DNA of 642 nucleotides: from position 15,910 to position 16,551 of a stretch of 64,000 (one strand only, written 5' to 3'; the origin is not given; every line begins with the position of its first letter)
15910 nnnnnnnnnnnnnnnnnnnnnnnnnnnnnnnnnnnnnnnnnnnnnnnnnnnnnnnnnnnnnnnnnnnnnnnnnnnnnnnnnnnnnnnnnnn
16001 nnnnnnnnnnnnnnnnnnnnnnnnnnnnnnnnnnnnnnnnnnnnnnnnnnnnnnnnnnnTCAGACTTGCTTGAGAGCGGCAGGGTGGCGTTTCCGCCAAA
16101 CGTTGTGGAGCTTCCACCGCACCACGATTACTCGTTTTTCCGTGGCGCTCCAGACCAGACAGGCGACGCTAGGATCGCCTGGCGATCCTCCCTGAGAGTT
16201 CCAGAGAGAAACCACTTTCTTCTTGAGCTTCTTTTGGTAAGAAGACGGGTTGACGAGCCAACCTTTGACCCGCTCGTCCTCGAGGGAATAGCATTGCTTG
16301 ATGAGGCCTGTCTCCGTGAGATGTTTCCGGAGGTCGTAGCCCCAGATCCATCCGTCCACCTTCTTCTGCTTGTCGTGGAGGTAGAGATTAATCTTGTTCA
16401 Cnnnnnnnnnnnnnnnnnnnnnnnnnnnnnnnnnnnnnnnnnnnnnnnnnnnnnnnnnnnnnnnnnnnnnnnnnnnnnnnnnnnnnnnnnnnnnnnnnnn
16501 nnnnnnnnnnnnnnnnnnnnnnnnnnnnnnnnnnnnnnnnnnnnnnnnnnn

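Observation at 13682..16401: dnaK-dnaJ operon split by an orphan gene plus a MazEF-like TA pair, followed by a cluster of well-signalled GC-rich orphans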

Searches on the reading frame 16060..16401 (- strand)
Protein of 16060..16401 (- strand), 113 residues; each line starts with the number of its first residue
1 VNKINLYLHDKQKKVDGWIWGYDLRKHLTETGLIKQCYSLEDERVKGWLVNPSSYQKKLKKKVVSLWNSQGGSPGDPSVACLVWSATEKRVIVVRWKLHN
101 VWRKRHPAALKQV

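Call 5: search_protein_families(library=pfam, proteins=[window:16060-16401:-], max_evalue=1)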
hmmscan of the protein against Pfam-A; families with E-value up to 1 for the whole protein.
window:16060-16401:- (113 aa): 0 families

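Call 6: search_protein_families(library=phrogs, proteins=[window:16060-16401:-], max_evalue=1)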
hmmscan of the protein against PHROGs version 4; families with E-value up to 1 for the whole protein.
window:16060-16401:- (113 aa): 0 families

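Call 7: search_protein_families(library=ncbifam, proteins=[window:16060-16401:-], max_evalue=1)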
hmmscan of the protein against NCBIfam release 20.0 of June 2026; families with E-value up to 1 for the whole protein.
window:16060-16401:- (113 aa): 0 families

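Call 8: search_protein_families(library=padloc, proteins=[window:16060-16401:-], max_evalue=1)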
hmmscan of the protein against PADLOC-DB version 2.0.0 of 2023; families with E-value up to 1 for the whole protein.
window:16060-16401:- (113 aa): 0 families

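Call 10: find_homologous_proteins(query=window:16060-16401:-, max_evalue=0.01)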
Query window:16060-16401:-: 2 candidates shared short words with the query, none scored E <= 0.01.
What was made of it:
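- Tried and rejected: The word-indexed protein search missed the orf113 family entirely (call 10).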

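Call 36: search_protein_representatives(protein=window:16060-16401:-)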
Query: 113 residues. Proteins with E-value up to 0.001 (for the whole library): 106; up to 1e-10: 47; up to 1e-30: 0. The best 106 are listed.
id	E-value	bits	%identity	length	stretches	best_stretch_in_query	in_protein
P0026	9.7e-21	90.4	56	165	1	3-110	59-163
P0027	1.2e-19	86.8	50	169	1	4-110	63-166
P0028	6.7e-19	84.5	44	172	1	3-111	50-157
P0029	9.4e-19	84.0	46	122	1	5-111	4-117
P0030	3.5e-18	82.2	46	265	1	4-110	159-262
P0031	4.3e-18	81.9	51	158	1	2-96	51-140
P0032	2.0e-17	79.7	49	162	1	5-110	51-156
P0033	4.3e-17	78.6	47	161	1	6-110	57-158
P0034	9.1e-17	77.6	47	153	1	6-111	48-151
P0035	3.1e-16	75.9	45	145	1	3-107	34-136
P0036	3.3e-16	75.8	47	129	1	5-109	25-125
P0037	3.3e-16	75.8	51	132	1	4-84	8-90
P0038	5.4e-16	75.1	47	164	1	6-110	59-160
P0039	1.1e-15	74.1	50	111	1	3-85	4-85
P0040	2.4e-15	73.0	43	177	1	5-111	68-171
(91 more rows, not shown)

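Call 39: search_protein_families(library=pfam, alignment_id=A2, max_evalue=0.01)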
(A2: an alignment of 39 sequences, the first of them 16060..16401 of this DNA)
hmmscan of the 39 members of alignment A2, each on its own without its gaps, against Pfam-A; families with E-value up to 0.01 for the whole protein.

A. member 1, window:16060-16401:- (113 aa): 0 families

B. families by the number of members that match (of 39 scanned): 0 families
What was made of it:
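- Tried and rejected: PADLOC, NCBIfam, PHROGs and Pfam on orfA, orf66 and orf113: no hits (calls 5-8, 39).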

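Call 41: find_encoding_contigs(protein=P0026, flank=6000, max_places=6)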
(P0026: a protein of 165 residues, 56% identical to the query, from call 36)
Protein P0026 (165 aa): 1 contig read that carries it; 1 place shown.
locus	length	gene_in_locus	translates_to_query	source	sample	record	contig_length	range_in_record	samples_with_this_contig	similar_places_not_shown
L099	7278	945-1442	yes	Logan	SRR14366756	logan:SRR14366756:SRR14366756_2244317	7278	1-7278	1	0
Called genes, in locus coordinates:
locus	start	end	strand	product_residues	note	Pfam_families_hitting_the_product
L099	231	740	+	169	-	-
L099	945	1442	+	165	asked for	-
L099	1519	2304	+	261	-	-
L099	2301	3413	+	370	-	PF01098:FTSW_RODA_SPOVE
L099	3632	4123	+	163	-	-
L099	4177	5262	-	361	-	PF13439:Glyco_transf_4, PF13477:Glyco_trans_4_2, PF13579:Glyco_trans_4_4, PF00534:Glycos_transf_1, PF20706:GT4-conflict, PF13692:Glyco_trans_1_4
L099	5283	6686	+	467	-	PF02397:Bac_transf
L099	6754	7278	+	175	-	?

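Call 44: find_related_loci(query=A3, collection=viral_contigs, flank=6000)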
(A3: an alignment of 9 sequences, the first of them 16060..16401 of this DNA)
Query A3 (113 aa) in viral_contigs; peptide patterns used: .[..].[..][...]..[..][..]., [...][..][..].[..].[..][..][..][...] (x = any residue, [..] = any of these).
32 stretches matched a pattern, but none encodes a relative of the query by tblastn (E <= 1e-3).

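Call 46: predict_structure(alignment_id=A2)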
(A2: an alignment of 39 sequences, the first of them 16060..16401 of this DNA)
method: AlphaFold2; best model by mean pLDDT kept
length: 113 residues; sequences in the alignment: 39
mean_pLDDT: 96.4   pTM: 0.87
mean pLDDT of the five models: 96.4, 96.0, 96.1, 95.9, 95.4
residues with pLDDT >= 90: 108; 70-90: 4; 50-70: 1; < 50: 0
segments of 3 or more residues with pLDDT < 50: none
pLDDT, mean of each block of 10 residues (from residue 1): 89 97 98 98 97 96 98 96 98 98 98 85
secondary structure, 60 per line:
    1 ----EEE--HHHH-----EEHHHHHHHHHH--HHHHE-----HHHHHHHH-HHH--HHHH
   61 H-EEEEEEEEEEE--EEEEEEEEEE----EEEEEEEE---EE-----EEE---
elements in order: E5-7 H10-13 H21-30 H33-36 H43-50 H57-61 E63-73 E76-85 E90-97 E108-110
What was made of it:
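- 15998..16478 (-): orf113 transcription unit: promoter-like site 16478-16450, ribosome-binding site AAGGAG 16414-16409, CDS 16401-16060 (113 aa), hairpin 16040-16010 plus U-run. Call 46: AF2 pLDDT 96.4.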

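Call 64: search_solved_structures(query=A2, max_evalue=10)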
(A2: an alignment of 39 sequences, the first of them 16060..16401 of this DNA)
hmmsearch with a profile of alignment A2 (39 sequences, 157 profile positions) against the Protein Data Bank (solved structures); distinct sequences matched with E-value up to 10: 4.
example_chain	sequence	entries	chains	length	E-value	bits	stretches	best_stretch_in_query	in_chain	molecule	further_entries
8cv8_A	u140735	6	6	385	0.058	16.4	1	37-96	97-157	Hyoscyamine 6-beta-hydroxylase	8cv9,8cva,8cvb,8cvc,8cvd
8cve_A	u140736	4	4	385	0.058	16.4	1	37-96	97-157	Hyoscyamine 6-beta-hydroxylase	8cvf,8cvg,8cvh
8boq_A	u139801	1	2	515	0.26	14.3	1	71-105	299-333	Nitrogenase protein alpha chain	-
9v6v_A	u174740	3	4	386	0.48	13.4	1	36-96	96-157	Hyoscyamine 6-dioxygenase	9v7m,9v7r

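Call 77: find_encoding_contigs(protein=P0029, flank=5000, max_places=4)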
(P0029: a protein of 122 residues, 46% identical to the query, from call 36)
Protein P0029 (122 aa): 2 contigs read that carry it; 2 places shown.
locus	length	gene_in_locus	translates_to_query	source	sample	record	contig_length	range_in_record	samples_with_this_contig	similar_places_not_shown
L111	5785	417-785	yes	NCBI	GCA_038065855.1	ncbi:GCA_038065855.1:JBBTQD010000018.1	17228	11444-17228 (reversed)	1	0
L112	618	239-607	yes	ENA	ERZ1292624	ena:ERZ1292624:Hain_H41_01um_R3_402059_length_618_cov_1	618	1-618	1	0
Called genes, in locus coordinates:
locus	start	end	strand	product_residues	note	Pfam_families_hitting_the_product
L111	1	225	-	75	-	?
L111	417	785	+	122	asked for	-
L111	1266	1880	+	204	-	PF13489:Methyltransf_23, PF05175:MTS (weak), PF01209:Ubie_methyltran (weak), PF13847:Methyltransf_31, PF08241:Methyltransf_11, PF08242:Methyltransf_12, PF13649:Methyltransf_25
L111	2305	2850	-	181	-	PF05724:TPMT (weak), PF03848:TehB (weak), PF13489:Methyltransf_23, PF07021:MetW (weak), PF08241:Methyltransf_11, PF08242:Methyltransf_12, PF13649:Methyltransf_25, PF13847:Methyltransf_31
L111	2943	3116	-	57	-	-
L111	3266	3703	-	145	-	-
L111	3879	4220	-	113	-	PF22976:RRM_10 (weak), PF00076:RRM_1, PF28441:RRM_11 (weak)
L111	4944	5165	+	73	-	-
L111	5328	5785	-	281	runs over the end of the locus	PF25788:Ig_Rha78A_N (weak), PF00801:PKD, PF18911:PKD_4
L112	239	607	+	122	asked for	-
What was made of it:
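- orf113 homologues stand alone (calls 41, 77).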

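Call 78: find_encoding_contigs(protein=P0028, flank=5000, max_places=4)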
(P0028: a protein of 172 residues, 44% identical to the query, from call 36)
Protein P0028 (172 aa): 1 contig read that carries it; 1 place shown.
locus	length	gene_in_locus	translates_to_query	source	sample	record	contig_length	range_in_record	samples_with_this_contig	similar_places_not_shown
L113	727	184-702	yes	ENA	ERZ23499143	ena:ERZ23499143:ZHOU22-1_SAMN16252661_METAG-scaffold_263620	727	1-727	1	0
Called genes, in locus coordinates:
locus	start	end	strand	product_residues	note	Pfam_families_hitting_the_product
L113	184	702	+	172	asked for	-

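Call 81: fold_search(model_id=the predicted structure, library=viral)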
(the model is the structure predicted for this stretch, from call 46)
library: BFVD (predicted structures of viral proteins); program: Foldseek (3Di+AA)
matches with E <= 10: 835; with E <= 0.001: 0
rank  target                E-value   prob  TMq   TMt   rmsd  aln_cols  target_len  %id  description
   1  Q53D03                1.8e-01  0.21  0.27  0.29   7.9        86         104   16  JM67 [macacine gammaherpesvirus 11]
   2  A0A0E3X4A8            2.7e-01  0.18  0.22  0.10  12.5        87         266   16  Envelope glycoprotein L [Rat cytomegalovirus (isolate England)]
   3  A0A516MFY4            2.9e-01  0.18  0.21  0.18  11.2        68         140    9  (no name in the UniProt tables at hand)
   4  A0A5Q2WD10            4.8e-01  0.12  0.18  0.27   4.6        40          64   15  Uncharacterized protein [Streptomyces phage Daubenski]
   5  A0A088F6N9            5.1e-01  0.23  0.19  0.21   5.4        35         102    8  (no name in the UniProt tables at hand)
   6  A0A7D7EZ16            5.1e-01  0.10  0.22  0.17  11.8        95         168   19  (no name in the UniProt tables at hand)
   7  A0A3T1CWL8            5.4e-01  0.23  0.26  0.09   4.4        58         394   10  Uncharacterized protein [Acanthamoeba castellanii medusavirus J1]
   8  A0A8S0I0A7            5.4e-01  0.07  0.17  0.16  13.3        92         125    8  (no name in the UniProt tables at hand)
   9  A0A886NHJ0            5.8e-01  0.25  0.20  0.16   3.2        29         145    3  (no name in the UniProt tables at hand)
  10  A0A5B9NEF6            5.8e-01  0.05  0.21  0.23  21.0       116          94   13  Uncharacterized protein [Klebsiella phage vB_KpnM_Potts1]
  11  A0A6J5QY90            6.1e-01  0.18  0.20  0.24  10.0        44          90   14  Uncharacterized protein [uncultured Caudovirales phage]
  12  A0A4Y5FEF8            6.5e-01  0.16  0.27  0.18   4.9        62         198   13  Uncharacterized protein [Lactobacillus phage 521B]
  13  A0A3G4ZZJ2            6.5e-01  0.08  0.22  0.18  13.0       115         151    4  Uncharacterized protein [Edafosvirus sp.]
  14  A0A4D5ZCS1            7.0e-01  0.14  0.21  0.22   9.2        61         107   11  Uncharacterized protein [Burkholderia phage BcepSaruman]
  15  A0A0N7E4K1            7.0e-01  0.10  0.19  0.26   4.7        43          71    9  Uncharacterized protein [Mycobacterium phage Phlei]
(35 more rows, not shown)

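Call 85: search_protein_families(library=pfam, proteins=[L008:5301-5558:-, L008:5692-5883:-], max_evalue=0.01)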
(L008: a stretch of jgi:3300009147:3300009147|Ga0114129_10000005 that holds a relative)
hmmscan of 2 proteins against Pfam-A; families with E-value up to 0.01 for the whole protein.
L008:5301-5558:- (85 aa): 1 family
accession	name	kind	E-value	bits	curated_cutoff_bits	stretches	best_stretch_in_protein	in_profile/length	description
PF04226.18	Transgly_assoc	-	4.6e-15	56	25.3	1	33-78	1-47/49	Transglycosylase associated protein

L008:5692-5883:- (63 aa): 0 families
